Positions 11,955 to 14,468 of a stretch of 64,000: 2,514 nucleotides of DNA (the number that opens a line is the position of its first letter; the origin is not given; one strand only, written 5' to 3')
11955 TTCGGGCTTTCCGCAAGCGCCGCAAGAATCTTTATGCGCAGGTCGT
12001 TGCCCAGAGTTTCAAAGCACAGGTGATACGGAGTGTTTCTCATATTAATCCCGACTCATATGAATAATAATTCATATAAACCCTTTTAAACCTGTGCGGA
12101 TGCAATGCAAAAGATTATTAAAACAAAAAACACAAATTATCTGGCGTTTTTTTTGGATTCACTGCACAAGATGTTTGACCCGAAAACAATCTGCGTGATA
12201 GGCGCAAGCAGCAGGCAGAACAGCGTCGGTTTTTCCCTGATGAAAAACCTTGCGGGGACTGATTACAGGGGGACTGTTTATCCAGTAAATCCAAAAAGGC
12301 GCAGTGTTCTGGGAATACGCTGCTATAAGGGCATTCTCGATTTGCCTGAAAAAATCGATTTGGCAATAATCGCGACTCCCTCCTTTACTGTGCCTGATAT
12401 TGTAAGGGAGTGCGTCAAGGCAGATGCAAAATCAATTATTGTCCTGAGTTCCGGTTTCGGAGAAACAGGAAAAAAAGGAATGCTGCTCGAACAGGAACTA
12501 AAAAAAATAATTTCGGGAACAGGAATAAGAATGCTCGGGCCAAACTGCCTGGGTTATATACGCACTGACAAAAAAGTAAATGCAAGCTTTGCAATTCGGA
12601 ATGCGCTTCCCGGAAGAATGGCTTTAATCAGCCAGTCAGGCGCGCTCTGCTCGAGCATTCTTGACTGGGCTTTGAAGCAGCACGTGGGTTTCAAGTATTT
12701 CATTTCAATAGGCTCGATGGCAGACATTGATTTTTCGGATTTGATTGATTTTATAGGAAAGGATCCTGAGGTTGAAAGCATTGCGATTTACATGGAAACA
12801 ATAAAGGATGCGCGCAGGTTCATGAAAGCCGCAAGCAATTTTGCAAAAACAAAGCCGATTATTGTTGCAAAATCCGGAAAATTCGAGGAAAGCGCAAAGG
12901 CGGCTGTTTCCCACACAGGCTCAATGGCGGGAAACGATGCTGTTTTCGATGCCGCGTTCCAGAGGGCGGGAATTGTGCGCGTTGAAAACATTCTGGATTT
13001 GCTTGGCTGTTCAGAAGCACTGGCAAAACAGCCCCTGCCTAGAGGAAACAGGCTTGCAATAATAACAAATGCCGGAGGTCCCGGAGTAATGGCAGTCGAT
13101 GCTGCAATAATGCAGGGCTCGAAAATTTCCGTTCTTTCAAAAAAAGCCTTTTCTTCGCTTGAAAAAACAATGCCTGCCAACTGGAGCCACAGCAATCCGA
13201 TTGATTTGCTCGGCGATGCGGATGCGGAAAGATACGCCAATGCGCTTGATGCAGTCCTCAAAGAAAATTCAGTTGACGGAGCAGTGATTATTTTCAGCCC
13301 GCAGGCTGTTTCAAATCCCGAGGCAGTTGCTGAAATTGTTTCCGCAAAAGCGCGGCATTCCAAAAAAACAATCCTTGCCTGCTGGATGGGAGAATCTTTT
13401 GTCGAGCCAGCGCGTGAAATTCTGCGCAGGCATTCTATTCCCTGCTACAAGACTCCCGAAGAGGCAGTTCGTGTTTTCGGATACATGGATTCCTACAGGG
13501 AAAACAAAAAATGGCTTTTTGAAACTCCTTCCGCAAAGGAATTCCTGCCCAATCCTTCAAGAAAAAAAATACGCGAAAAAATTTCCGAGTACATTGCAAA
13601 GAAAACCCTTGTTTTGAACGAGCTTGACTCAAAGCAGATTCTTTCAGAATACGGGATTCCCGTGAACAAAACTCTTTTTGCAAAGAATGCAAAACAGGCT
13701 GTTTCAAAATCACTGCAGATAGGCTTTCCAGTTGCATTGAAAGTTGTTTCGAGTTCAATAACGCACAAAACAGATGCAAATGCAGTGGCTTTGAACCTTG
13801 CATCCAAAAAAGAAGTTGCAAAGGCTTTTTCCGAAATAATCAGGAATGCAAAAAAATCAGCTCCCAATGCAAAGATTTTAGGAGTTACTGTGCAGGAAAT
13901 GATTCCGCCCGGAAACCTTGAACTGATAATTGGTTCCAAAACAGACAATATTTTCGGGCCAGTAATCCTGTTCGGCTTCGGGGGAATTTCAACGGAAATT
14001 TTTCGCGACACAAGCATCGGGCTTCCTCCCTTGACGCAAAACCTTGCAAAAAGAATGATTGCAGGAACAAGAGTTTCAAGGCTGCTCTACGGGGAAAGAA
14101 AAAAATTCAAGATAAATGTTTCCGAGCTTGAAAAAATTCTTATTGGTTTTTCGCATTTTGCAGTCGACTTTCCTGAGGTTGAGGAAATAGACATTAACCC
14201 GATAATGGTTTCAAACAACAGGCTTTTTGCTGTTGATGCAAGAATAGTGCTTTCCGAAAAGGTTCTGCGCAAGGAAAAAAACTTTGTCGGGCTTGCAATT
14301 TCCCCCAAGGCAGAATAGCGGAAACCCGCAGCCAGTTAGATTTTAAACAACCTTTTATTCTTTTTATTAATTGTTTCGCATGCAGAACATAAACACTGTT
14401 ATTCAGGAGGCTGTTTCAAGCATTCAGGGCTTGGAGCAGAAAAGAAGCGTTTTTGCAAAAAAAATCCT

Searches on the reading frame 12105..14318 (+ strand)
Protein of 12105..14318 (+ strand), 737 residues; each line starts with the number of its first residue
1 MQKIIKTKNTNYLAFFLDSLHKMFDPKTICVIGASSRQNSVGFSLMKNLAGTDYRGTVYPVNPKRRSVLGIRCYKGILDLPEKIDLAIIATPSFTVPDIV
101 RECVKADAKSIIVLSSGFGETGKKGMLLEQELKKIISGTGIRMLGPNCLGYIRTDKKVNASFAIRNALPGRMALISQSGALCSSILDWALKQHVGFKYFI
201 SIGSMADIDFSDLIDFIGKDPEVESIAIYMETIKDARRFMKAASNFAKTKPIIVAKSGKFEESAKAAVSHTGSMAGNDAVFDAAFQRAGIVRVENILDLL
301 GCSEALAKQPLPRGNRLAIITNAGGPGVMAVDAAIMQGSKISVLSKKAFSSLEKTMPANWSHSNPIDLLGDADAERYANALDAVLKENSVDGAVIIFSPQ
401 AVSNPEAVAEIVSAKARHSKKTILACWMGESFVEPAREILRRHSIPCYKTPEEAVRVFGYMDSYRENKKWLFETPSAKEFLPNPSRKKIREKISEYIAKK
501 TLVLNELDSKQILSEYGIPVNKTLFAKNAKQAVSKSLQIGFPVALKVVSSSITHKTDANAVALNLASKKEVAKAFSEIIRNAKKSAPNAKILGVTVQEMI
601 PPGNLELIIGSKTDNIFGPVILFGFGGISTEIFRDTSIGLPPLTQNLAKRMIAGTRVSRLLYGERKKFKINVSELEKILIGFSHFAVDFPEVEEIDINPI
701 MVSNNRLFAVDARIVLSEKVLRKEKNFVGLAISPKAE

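Call 3: search_protein_families(library=pfam, proteins=[window:12105-14318:+], max_evalue=1)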
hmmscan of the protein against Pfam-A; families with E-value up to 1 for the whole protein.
window:12105-14318:+ (737 aa): 7 families
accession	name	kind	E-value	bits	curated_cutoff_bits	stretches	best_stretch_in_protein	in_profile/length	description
PF13549.11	ATP-grasp_5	-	1.6e-77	260.3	27.6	1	498-716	4-221/221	ATP-grasp domain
PF13607.11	Succ_CoA_lig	-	8.5e-54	181.5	27.4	1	169-306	1-138/138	Succinyl-CoA ligase like flavodoxin domain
PF13380.12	CoA_binding_2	-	1.8e-23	83.7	22.8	1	27-151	1-113/116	CoA binding domain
PF02629.25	CoA_binding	-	7e-12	46.4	22.3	1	26-117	3-97/97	CoA binding domain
PF19045.5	Ligase_CoA_2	-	1.9e-09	38.2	23.7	1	318-459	2-149/162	Ligase-CoA domain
PF01408.29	GFO_IDH_MocA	-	0.0053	17.9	24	1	30-108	4-87/120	Oxidoreductase family, NAD-binding Rossmann fold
PF08442.15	ATP-grasp_2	-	0.037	14.1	29.5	1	504-554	2-50/202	ATP-grasp domain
